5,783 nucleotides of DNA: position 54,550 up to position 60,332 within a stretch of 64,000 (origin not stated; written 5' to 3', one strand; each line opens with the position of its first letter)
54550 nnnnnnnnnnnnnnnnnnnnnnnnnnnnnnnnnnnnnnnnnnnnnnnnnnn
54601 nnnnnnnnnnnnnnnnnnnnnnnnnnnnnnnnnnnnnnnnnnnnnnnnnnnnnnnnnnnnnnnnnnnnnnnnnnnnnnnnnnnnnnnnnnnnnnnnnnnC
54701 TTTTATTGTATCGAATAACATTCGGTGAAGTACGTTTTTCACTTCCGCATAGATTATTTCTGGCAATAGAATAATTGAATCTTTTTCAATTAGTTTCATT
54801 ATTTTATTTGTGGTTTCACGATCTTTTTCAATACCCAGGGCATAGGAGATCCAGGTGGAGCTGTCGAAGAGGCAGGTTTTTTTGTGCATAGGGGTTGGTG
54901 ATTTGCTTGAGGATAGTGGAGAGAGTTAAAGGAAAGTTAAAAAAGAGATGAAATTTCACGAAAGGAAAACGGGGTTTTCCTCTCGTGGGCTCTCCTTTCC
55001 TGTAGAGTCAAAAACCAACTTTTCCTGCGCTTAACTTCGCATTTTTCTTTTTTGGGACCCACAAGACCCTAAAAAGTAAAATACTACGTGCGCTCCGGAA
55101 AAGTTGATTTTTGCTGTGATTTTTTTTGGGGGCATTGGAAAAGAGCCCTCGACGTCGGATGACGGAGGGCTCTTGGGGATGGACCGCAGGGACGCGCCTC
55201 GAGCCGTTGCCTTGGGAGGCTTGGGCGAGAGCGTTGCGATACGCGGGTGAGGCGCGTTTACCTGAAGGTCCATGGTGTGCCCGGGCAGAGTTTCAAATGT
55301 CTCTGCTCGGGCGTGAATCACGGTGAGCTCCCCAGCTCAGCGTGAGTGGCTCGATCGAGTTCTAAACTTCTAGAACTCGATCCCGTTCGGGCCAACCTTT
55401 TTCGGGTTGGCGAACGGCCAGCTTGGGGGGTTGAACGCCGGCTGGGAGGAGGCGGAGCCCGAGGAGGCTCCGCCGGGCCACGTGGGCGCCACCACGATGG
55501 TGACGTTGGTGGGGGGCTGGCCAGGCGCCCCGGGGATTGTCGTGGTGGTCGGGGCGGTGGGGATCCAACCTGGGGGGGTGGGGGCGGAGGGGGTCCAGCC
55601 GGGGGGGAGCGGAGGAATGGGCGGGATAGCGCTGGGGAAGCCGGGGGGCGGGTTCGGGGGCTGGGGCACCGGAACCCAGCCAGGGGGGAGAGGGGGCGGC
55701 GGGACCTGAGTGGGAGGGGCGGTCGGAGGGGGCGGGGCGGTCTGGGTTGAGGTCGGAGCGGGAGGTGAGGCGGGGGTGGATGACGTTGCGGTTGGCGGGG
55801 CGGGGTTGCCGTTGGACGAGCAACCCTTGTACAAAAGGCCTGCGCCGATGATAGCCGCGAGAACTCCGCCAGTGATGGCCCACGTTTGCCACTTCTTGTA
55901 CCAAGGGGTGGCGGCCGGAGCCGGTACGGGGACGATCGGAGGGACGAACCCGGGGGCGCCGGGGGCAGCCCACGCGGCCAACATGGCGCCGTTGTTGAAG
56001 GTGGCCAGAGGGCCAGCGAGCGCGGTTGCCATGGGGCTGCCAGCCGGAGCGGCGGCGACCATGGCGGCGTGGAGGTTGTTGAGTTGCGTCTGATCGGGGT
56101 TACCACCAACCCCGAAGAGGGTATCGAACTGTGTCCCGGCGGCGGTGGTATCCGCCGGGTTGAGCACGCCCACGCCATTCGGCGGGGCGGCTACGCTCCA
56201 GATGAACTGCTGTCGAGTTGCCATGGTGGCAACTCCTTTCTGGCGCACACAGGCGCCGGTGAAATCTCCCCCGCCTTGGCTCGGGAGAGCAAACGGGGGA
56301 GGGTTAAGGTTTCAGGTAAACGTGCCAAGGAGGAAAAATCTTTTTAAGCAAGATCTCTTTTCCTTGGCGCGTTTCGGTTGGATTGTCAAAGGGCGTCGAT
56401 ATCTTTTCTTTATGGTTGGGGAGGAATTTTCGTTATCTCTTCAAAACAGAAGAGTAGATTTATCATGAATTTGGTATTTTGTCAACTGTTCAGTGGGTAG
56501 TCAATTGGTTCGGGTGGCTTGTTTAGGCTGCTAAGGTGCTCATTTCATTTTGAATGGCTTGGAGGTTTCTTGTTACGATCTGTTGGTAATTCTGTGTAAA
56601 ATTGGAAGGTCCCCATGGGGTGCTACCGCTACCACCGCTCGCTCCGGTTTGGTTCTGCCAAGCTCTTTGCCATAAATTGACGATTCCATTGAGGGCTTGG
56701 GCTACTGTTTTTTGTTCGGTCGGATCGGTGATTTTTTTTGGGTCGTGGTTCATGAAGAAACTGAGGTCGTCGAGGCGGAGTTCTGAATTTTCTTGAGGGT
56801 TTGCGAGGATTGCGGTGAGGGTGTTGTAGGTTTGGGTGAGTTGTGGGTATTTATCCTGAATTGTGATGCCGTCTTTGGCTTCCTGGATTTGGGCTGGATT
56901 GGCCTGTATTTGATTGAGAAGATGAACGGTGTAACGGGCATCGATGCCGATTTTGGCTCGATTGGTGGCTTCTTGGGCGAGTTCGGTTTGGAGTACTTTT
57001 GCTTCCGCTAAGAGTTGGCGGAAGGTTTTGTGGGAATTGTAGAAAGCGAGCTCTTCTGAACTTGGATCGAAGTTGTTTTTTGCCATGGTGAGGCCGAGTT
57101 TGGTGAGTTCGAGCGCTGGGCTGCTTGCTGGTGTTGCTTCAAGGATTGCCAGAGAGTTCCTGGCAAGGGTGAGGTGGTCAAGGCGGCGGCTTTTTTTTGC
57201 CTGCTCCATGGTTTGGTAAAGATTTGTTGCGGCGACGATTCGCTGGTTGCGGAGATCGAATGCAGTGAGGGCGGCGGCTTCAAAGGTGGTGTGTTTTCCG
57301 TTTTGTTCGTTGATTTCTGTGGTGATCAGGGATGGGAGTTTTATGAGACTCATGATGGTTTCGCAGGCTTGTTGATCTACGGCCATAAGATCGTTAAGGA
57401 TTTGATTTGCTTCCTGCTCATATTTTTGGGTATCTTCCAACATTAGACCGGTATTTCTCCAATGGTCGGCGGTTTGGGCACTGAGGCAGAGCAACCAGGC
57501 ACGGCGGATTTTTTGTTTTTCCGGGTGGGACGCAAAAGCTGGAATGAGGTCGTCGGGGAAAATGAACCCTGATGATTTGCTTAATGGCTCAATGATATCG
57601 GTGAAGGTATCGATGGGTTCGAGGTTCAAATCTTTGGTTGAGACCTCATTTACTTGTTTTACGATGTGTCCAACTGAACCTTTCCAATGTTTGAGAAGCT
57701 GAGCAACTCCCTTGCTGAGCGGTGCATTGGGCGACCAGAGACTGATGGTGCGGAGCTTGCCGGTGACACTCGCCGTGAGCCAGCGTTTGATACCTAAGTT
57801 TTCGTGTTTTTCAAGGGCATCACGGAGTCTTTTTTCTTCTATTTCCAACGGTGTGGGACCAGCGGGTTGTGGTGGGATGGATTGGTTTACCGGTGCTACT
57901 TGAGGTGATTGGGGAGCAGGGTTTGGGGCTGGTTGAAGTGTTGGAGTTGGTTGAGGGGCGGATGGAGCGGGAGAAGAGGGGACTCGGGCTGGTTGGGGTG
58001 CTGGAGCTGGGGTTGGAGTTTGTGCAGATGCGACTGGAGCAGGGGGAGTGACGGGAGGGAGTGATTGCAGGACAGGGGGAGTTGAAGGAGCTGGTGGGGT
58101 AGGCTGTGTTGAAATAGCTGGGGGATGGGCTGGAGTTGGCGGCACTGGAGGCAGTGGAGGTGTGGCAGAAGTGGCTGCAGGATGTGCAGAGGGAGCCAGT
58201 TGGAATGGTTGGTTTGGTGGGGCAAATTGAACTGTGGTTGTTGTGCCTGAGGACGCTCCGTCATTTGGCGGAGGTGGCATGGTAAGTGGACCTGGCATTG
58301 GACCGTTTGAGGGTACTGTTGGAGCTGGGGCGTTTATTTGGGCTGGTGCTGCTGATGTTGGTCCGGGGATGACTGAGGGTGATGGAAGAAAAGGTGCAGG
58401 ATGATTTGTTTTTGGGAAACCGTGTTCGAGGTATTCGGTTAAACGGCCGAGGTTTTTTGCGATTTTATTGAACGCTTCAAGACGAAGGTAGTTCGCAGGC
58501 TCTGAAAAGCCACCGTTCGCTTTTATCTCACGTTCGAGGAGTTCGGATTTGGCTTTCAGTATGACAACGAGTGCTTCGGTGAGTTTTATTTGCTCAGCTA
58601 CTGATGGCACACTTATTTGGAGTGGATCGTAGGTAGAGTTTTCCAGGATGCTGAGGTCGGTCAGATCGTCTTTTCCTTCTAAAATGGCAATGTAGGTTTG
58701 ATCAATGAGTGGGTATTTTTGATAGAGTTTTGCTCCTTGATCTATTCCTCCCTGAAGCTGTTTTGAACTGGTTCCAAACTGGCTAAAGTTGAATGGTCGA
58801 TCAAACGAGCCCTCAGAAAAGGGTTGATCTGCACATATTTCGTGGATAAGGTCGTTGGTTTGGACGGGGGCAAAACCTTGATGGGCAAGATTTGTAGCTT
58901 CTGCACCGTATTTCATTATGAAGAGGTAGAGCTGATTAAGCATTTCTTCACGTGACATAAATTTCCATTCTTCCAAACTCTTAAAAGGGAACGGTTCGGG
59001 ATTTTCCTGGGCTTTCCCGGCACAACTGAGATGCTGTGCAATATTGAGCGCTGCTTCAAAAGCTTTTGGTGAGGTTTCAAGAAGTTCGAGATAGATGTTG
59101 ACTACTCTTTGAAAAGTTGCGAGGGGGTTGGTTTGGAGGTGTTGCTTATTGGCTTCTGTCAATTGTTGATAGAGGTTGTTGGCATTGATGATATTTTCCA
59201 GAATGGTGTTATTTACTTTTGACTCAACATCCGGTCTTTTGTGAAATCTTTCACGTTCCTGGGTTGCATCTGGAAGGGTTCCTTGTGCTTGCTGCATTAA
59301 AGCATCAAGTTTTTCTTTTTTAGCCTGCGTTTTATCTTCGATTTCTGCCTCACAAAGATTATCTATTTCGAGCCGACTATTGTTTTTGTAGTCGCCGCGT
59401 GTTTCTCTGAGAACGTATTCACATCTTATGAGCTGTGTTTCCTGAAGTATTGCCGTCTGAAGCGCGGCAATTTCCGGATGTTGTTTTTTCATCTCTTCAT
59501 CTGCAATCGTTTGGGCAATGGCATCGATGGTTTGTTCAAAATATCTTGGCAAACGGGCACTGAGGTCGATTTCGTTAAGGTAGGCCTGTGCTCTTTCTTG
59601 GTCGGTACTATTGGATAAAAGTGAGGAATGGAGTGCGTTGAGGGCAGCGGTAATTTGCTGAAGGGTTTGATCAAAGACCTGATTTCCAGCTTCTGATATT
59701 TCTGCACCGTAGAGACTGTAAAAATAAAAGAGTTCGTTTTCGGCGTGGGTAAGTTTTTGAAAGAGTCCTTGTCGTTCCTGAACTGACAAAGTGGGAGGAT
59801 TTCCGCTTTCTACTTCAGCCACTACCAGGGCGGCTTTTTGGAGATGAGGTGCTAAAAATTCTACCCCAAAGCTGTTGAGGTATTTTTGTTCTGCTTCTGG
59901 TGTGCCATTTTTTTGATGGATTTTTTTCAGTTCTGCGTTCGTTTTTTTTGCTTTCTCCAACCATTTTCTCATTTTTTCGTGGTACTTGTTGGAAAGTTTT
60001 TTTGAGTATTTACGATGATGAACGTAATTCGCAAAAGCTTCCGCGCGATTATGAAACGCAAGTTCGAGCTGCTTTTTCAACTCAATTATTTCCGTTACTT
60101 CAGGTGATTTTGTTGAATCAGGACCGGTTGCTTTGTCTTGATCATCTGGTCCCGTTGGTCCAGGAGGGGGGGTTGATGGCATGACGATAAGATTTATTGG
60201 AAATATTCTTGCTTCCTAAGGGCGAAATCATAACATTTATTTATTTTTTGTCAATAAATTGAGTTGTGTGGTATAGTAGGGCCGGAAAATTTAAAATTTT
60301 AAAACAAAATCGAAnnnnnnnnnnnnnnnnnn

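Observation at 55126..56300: GC-rich cassette 3: single-pass membrane protein with PPGW polyproline repeats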

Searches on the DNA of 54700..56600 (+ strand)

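Call 19: search_rna_families(source=window, start=54700, end=56600, threshold=evalue, max_evalue=5)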
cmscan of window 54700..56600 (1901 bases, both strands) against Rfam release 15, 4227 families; matches with E-value up to 5: 7.
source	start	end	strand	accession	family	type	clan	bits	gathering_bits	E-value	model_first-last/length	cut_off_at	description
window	55020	55102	+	RF03837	mir-3138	Gene; miRNA;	-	25.9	90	0.21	1-82/82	no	mir-3138 microRNA precursor family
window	56308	56384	+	RF03912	mir-4659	Gene; miRNA;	-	20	92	0.86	1-73/73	no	mir-4659 microRNA precursor family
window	55339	55382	+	RF02983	Fibrobacter-1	Gene; sRNA;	-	19.9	77.9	0.49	54-97/102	no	Fibrobacter-1 RNA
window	54957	54985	-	RF03803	MIR1886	Gene; miRNA;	-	19.7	62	1.2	1-52/52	no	MIR1886 microRNA precursor family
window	55015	55114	-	RF02508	Atu_Ti4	Gene; sRNA;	-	19.1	40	0.86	1-107/107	no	Rhizobiales sRNA Atu_Ti4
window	55017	55105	-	RF01705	Flavo-1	Gene; sRNA;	-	18.8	42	0.95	1-76/76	no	Flavo-1 RNA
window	54888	55003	+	RF02455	Virus_CITE_1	Cis-reg;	-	17.4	80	3.2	1-93/93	no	Dianthovirus RNA2 cap-independent translation element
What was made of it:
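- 54955..55128 (+): Element copy B: native repeated intergenic element (two hairpin modules) abutting the island. Not considered part of the cassette. No Rfam family (call 19).
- On Group II intron / known structured RNA: Only chance-level miRNA-type hairpin hits, far below gathering scores, for 54700-56600 (call 19).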

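Call 35: search_dna_similar(query=window:55100-56400:+, collection=phages, mode=distant, max_evalue=0.01)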
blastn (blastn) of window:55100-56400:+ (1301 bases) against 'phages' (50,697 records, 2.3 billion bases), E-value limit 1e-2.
No match.

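Call 36: search_dna_similar(query=window:55100-56400:+, collection=plasmids, mode=distant, max_evalue=0.01)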
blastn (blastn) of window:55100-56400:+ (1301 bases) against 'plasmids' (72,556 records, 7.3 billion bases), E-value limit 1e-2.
No match.

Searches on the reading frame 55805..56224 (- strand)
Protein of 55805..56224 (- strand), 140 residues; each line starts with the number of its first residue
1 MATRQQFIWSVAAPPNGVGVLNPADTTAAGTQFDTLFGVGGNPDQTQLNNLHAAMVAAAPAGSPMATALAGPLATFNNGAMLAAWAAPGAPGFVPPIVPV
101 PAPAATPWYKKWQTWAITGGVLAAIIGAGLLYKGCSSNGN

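Call 33: search_protein_representatives(protein=window:55805-56224:-)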
Query: 140 residues. Proteins with E-value up to 0.001 (for the whole library): 2; up to 1e-10: 1; up to 1e-30: 1. The best 2 are listed.
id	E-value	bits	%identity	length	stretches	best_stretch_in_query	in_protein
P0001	4.0e-84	296.6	100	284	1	1-140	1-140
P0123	8.3e-05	39.3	34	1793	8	58-103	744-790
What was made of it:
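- Tried and rejected: Exhaustive phmmer with aa 1-140 returned itself plus one Ala-rich chance hit (call 33).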

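Call 94: find_related_loci(query=window:55805-56224:-, collection=viral_contigs, flank=5000)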
Query window:55805-56224:- (140 aa) in viral_contigs; peptide patterns used: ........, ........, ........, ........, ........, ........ (x = any residue, [..] = any of these).
9 stretches matched a pattern, but none encodes a relative of the query by tblastn (E <= 1e-3).

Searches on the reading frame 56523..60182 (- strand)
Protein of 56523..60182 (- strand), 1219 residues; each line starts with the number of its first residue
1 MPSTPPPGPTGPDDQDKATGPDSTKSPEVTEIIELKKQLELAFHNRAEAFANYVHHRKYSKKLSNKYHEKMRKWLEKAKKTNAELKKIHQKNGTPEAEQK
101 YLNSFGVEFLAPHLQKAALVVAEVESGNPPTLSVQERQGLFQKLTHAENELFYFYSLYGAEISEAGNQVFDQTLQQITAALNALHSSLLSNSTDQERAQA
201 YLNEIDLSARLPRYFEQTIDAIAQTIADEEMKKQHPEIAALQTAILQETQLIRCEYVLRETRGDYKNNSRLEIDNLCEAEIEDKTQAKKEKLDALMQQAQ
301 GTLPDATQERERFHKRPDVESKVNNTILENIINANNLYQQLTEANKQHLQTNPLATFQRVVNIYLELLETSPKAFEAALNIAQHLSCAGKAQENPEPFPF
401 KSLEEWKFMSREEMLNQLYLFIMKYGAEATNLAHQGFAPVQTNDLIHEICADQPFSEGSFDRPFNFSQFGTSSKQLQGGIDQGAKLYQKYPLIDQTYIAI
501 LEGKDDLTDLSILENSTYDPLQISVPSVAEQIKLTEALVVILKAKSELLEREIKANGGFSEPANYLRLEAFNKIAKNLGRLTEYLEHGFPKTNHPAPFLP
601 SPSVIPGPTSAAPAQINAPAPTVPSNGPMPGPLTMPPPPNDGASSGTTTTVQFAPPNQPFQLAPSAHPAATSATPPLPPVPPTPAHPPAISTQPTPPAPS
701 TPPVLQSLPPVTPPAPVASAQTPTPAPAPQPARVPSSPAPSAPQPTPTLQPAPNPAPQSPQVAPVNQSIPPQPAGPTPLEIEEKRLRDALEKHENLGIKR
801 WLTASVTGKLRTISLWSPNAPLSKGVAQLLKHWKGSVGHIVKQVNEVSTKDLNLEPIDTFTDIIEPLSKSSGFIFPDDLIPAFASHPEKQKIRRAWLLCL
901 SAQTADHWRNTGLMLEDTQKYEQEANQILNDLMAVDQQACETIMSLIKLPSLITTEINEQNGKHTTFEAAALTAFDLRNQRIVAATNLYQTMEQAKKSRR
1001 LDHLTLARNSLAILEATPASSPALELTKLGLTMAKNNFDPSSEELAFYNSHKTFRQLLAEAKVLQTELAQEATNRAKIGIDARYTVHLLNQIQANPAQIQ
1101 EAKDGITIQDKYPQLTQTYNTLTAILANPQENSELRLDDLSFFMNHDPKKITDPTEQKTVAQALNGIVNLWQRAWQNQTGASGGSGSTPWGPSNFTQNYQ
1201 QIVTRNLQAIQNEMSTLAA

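Call 10: search_protein_families(library=pfam, proteins=[window:56523-60182:-], max_evalue=0.01)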
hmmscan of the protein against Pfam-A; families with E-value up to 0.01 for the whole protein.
window:56523-60182:- (1219 aa): 0 families

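Call 13: list_cluster_members(proteins=[P0001, window:56523-60182:-, window:9988-11928:+, window:23186-23674:+])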
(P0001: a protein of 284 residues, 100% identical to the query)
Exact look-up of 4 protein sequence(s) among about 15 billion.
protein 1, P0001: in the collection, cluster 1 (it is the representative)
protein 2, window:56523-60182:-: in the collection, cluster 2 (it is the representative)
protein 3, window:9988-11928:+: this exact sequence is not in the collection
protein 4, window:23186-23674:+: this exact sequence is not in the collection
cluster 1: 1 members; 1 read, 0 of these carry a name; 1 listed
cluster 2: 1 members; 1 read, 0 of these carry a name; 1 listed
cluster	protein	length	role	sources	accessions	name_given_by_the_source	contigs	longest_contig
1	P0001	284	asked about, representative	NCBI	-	-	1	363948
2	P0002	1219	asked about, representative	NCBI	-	-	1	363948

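Call 87: search_protein_families(library=phrogs, proteins=[window:56523-60182:-], max_evalue=0.01)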
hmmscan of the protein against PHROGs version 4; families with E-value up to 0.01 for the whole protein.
window:56523-60182:- (1219 aa): 0 families

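Call 88: search_protein_families(library=padloc, proteins=[window:56523-60182:-], max_evalue=0.01)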
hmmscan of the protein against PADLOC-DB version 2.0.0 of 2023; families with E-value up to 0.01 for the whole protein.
window:56523-60182:- (1219 aa): 0 families
